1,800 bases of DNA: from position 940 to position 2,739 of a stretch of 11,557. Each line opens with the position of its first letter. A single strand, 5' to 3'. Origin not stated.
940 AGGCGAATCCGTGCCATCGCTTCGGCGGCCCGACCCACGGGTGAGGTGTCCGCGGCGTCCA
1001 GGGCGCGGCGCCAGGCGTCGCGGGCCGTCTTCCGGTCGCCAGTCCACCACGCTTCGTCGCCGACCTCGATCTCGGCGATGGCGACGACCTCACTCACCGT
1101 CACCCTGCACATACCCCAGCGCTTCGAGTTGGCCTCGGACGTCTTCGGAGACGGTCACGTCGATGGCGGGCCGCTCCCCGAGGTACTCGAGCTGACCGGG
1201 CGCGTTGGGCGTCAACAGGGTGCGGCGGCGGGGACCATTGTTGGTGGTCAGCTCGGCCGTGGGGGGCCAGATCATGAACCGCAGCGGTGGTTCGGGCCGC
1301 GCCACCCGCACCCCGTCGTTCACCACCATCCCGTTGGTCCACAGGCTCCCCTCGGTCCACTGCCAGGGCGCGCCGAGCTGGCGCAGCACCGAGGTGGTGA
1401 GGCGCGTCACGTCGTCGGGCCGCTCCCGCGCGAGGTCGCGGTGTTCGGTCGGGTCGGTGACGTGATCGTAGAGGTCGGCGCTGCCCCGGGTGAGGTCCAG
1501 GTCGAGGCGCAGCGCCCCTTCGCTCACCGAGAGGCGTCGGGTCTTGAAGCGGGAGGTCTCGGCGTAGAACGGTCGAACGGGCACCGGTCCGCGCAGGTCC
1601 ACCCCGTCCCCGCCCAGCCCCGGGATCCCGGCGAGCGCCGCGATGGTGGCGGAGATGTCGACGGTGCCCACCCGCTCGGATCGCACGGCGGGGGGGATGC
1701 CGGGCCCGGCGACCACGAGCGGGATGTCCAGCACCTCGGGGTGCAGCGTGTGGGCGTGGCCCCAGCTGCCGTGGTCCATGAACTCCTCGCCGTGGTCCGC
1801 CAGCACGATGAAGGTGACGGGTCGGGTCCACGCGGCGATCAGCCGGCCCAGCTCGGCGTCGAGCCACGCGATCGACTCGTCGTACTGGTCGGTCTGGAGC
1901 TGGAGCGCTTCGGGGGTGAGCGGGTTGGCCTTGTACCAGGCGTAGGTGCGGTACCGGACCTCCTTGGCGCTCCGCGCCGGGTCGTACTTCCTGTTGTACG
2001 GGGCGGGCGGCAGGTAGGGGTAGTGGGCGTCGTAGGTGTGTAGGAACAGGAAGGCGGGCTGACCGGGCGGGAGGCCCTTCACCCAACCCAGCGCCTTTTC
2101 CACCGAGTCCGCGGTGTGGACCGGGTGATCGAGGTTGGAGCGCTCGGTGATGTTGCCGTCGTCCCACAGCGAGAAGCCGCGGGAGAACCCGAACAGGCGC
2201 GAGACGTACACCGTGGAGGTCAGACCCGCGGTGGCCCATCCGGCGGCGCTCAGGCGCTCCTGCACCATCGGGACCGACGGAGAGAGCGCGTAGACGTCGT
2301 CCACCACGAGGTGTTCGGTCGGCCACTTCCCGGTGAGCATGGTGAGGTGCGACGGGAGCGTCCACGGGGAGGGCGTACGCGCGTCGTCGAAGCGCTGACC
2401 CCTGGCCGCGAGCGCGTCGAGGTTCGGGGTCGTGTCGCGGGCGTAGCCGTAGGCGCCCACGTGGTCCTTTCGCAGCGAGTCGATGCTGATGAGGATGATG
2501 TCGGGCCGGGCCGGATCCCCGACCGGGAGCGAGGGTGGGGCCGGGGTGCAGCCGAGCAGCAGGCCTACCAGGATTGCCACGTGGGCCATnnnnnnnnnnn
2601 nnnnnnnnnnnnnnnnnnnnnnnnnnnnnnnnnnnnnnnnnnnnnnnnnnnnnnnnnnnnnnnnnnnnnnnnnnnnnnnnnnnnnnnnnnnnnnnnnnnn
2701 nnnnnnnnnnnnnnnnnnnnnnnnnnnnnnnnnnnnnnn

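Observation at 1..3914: Translationally coupled envelope-modification module: ArnT/PMT-like GT-C glycosyltransferase, Thr-nucleophile sulfatase-superfamily lipoprotein and Omp85-like barrel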

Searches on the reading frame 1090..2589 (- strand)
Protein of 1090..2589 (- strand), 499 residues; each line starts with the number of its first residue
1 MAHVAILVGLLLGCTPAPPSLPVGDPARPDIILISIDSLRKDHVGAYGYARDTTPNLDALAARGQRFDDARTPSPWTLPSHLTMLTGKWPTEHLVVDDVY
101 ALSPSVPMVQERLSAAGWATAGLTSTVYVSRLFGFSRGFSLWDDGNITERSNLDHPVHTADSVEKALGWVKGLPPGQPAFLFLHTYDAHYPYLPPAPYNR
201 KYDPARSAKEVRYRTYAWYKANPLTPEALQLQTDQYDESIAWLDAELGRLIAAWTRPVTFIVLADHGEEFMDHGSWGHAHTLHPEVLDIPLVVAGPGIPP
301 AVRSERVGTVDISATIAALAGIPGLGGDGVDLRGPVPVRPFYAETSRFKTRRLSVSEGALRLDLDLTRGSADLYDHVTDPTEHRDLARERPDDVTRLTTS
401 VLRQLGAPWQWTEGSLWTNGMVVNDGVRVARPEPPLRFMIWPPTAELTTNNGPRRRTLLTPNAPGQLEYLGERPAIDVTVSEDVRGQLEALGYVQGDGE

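Call 7: search_protein_families(library=pfam, proteins=[window:1090-2589:-], max_evalue=1)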
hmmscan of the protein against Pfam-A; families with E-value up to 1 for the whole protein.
window:1090-2589:- (499 aa): 3 families
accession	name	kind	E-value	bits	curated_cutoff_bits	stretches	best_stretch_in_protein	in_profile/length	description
PF00884.28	Sulfatase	-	1.2e-34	120.5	25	1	29-322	1-301/301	Sulfatase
PF01663.27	Phosphodiest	-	5.9e-13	49.6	23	1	32-295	2-248/342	Type I phosphodiesterase / nucleotide pyrophosphatase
PF01676.23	Metalloenzyme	-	5.6e-05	23.2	24.3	1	236-321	169-249/252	Metalloenzyme superfamily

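Call 8: search_protein_families(library=ncbifam, proteins=[window:1090-2589:-], max_evalue=1)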
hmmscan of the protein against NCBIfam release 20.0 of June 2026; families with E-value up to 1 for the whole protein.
window:1090-2589:- (499 aa): 12 families
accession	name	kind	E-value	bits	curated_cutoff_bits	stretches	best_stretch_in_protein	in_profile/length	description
TIGR03417.1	chol_sulfatase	equivalog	2.7e-21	76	433.45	2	28-121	2-96/500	choline-sulfatase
NF010322.0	PRK13759.1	equivalog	2.1e-18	66.1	481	2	27-122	5-101/486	arylsulfatase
NF038075.1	fam_STM4013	hypoth_equivalog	2e-14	53.7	250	1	29-291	8-256/261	STM4013/SEN3800 family hydrolase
NF045661.1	HdlasePehA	equivalog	6.5e-14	51.4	900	3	28-121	2-95/506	phosphoric/sulfuric ester hydrolase PehA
NF007933.0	PRK10649.1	subfamily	5.9e-07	28.4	404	1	32-86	240-297/577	phosphoethanolamine transferase CptA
NF012179.0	CptA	domain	7.2e-07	28.3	900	1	31-106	227-301/556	phosphoethanolamine transferase CptA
NF052527.1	Mn_arylsulf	exception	2.4e-05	23.5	850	1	28-88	1-62/479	manganese-dependent arylsulfatase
NF008593.0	PRK11560.1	equivalog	0.00024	19.5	493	1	32-58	251-277/563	kdo(2)-lipid A phosphoethanolamine 7''-transferase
NF007160.0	PRK09598.1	equivalog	0.00083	17.8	561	1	29-86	224-282/523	phosphoethanolamine--lipid A transferase EptA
NF009049.0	PRK12383.1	equivalog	0.0012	17.9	254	1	233-321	306-387/408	phosphopentomutase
NF003766.0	PRK05362.1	equivalog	0.0025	16.6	256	1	234-323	301-383/396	phosphopentomutase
NF041785.2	VhuA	equivalog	0.11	11.1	800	1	262-318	86-141/418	F420-non-reducing hydrogenase Vhu subunit A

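Call 9: find_encoding_contigs(protein=window:1090-2589:-, flank=10000, max_places=10)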
Protein window:1090-2589:- (499 aa): no gene with exactly this product is on record in the collection.

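Call 11: find_related_loci(query=window:1090-2589:-, collection=genome_contigs, flank=10000)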
Query window:1090-2589:- (499 aa) in genome_contigs; peptide patterns used: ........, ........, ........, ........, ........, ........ (x = any residue, [..] = any of these).
266 stretches matched a pattern; 241 encode a relative of the query (tblastn E <= 1e-3); the best 80 are kept; 80 distinct loci.
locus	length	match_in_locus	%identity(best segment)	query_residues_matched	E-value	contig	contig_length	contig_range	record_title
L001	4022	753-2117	34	10-401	6e-56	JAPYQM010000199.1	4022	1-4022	MAG: Myxococcota bacterium isolate PW2.metabat2.22_sub PW2_25152_length_4022_cov_16.709604, whole genome shotgun sequenc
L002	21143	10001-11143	35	20-384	5e-58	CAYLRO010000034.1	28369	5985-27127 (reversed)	MAG TPA_asm: uncultured bacterium isolate binchicken_co42_38 genome assembly, contig: NODE_1746_length_28369_cov_11.9574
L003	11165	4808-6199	32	4-404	5e-55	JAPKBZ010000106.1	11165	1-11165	MAG: Myxococcota bacterium isolate ANT-51 NODE_4956_length_11165_cov_18.400630, whole genome shotgun sequence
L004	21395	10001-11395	33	4-406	1e-54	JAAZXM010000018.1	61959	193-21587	MAG: Myxococcales bacterium isolate bin12s NODE_18_length_61959_cov_5.708209, whole genome shotgun sequence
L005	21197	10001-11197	34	4-386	2e-53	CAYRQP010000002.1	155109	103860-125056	MAG TPA_asm: uncultured bacterium isolate SRP077602_co1_69 genome assembly, contig: NODE_109_length_155109_cov_24.439853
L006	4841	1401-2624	33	17-386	7e-54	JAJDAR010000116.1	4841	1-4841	MAG: Deltaproteobacteria bacterium isolate OFTM245 OFTM245_115, whole genome shotgun sequence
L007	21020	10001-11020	40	27-358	2e-51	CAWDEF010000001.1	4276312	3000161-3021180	MAG: uncultured Acidobacteriota bacterium isolate MFD04944.bin.1.1 genome assembly, contig: contig_18256, whole genome s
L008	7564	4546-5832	33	4-407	4e-51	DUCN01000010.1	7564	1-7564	MAG TPA_asm: Myxococcales bacterium isolate UWMA-0330 NODE_12559_length_7564_cov_0.155258, whole genome shotgun sequence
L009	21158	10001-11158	35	19-389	2e-49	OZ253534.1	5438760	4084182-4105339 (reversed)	MAG: Candidatus Multivorans sp. isolate be2d7f3f-f219-46b2-8ad1-06fdd0eb2387 genome assembly, chromosome: 1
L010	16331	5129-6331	33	6-391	4e-49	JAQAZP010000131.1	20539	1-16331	MAG: Acidobacteriota bacterium isolate MAG_302_bin-08 302_bin-08_ctg-131, whole genome shotgun sequence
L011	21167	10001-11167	35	13-389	2e-48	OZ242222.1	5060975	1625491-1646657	MAG: Candidatus Multivorans sp. isolate 294fb325-5f7d-45f9-a7ea-d7aadbeafeef genome assembly, chromosome: 1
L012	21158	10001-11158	35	19-389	1e-48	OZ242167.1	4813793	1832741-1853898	MAG: Candidatus Multivorans sp. isolate 7fb352fe-185d-4cb3-939b-2af4a04fcc16 genome assembly, chromosome: 1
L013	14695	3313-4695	32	1-401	2e-48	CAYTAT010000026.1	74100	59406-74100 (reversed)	MAG TPA_asm: uncultured Spirochaetaceae bacterium isolate SRP308112_co1_388 genome assembly, contig: NODE_257_length_741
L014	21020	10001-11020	37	5-323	2e-47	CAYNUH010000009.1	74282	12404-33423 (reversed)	MAG TPA_asm: uncultured Acidobacteriota bacterium isolate SRP119689_co1_262 genome assembly, contig: NODE_366_length_742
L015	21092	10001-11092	35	11-382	3e-47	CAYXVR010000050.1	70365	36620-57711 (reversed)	MAG TPA_asm: uncultured Nannocystaceae bacterium isolate binchicken_co179_119 genome assembly, contig: NODE_1378_length_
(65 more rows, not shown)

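Call 32: search_solved_structures(query=window:1090-2589:-, max_evalue=0.001, show_alignments=3)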
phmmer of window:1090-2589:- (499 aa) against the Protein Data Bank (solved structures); distinct sequences matched with E-value up to 0.001: 57.
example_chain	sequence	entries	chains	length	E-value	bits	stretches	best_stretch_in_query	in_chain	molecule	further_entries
7pth_A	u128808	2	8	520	1.5e-17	66.7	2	222-407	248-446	Choline sulfatase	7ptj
6fny_A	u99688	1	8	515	1.6e-17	66.7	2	222-407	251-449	Choline-sulfatase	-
6g5z_A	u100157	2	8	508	4.3e-17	65.2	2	222-407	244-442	Choline-sulfatase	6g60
7stt_A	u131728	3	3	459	3.5e-15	58.9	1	27-97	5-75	N-acetylgalactosamine-6-sulfatase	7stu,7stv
4upi_A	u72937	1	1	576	1.7e-13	53.3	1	18-119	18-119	SULFATASE FAMILY PROTEIN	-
6pt6_B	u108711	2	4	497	3.4e-12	49.1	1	26-96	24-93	exo-2S-iota carrageenan S1 sulfatase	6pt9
1e1z_P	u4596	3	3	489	4e-12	48.9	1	29-99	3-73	Arylsulfatase A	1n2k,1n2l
1e3c_P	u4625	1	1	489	4e-12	48.8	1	29-99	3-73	Arylsulfatase A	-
6ptk_A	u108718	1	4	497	4.7e-12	48.6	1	26-96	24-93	exo-2S-iota carrageenan S1 sulfatase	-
6pt4_B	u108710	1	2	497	4.7e-12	48.6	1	26-96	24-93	exo-2S-iota carrageenan S1 sulfatase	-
1e2s_P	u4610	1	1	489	5.5e-12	48.4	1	29-99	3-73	Arylsulfatase A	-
1e33_P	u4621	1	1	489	5.6e-12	48.4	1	29-99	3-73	Arylsulfatase A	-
1auk_A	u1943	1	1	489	1e-11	47.5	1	29-99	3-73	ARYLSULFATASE A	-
9bau_A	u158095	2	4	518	2.2e-11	46.4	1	27-97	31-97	S1_15B sulfatase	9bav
6hhm_A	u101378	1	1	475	9.7e-11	44.3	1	27-95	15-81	Arylsulfatase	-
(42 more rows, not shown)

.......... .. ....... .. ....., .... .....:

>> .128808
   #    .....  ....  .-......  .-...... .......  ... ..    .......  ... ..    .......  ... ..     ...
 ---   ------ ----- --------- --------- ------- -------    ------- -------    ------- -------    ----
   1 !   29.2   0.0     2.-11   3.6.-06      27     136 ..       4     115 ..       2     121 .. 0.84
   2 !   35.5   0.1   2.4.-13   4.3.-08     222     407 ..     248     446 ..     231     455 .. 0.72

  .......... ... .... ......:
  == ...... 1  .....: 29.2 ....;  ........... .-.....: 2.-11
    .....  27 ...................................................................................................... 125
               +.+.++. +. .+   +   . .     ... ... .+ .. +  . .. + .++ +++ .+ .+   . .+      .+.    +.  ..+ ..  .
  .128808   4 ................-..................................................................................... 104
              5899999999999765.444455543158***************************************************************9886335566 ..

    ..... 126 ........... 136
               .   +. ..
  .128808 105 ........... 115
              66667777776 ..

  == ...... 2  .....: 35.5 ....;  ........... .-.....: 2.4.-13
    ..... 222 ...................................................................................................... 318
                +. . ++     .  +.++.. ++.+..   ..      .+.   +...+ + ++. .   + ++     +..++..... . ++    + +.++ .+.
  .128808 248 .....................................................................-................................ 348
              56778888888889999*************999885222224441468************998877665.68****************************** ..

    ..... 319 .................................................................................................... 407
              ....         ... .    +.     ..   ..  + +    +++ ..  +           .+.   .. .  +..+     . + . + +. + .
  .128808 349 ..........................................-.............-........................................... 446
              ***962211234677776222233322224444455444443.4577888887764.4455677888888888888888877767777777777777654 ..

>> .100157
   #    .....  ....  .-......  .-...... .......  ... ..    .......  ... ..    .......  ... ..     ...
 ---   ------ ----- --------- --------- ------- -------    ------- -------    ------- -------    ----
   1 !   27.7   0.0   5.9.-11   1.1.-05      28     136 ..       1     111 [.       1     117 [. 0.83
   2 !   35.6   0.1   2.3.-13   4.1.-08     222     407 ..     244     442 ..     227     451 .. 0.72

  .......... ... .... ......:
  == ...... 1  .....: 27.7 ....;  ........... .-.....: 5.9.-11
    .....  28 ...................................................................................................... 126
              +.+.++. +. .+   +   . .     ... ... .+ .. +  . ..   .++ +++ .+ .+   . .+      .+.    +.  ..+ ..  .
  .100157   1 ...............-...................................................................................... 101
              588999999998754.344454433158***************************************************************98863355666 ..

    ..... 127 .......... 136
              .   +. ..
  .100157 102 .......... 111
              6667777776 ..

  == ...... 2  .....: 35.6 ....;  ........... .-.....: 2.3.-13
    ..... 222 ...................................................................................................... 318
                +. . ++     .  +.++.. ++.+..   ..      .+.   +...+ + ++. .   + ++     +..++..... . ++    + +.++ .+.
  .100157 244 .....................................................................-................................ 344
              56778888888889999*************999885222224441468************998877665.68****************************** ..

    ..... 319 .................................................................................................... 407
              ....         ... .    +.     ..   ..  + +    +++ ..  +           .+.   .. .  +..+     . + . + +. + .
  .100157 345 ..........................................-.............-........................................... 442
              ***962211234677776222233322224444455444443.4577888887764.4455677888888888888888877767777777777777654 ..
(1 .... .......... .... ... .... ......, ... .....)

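Call 60: search_solved_structures(query=A3, max_evalue=0.001, show_alignments=0)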
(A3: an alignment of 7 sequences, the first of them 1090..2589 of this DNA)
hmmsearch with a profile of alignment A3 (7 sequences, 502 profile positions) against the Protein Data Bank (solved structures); distinct sequences matched with E-value up to 0.001: 119 (the best 60 are shown).
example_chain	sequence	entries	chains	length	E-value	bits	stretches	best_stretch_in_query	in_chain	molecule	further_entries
7stt_A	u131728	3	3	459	4.3e-31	111.4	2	160-404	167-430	N-acetylgalactosamine-6-sulfatase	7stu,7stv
6fny_A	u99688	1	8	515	5.4e-29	104.5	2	219-415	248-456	Choline-sulfatase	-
7pth_A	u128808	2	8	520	1.4e-28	103.1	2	219-415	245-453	Choline sulfatase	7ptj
6g5z_A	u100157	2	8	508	2.4e-28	102.3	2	219-415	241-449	Choline-sulfatase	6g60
4upi_A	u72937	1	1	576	3.8e-26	95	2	29-118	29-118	SULFATASE FAMILY PROTEIN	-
4upk_A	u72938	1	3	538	7.1e-25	90.8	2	227-336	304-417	PHOSPHONATE MONOESTER HYDROLASE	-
6hhm_A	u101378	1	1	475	1.3e-24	90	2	23-122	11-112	Arylsulfatase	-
5g2v_A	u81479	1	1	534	3.2e-24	88.7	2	25-197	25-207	N-ACETYLGLUCOSAMINE-6-SULFATASE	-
7oz8_AAA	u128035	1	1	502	4.3e-24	88.3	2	164-410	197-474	Choline-sulfatase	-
6pt4_B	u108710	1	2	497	2.5e-23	85.8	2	155-334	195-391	exo-2S-iota carrageenan S1 sulfatase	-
6ptk_A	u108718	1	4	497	2.6e-23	85.7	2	155-334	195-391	exo-2S-iota carrageenan S1 sulfatase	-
6pt6_B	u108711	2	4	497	2.9e-23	85.5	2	155-334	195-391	exo-2S-iota carrageenan S1 sulfatase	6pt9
3b5q_A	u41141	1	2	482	4.5e-23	84.9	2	224-394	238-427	Putative sulfatase yidJ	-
5g2t_A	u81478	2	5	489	5.9e-23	84.5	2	224-394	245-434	2-O GLYCOSAMINOGLYCAN SULFATASE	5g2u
4upl_A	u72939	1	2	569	2.2e-22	82.7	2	27-117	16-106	SULFATASE FAMILY PROTEIN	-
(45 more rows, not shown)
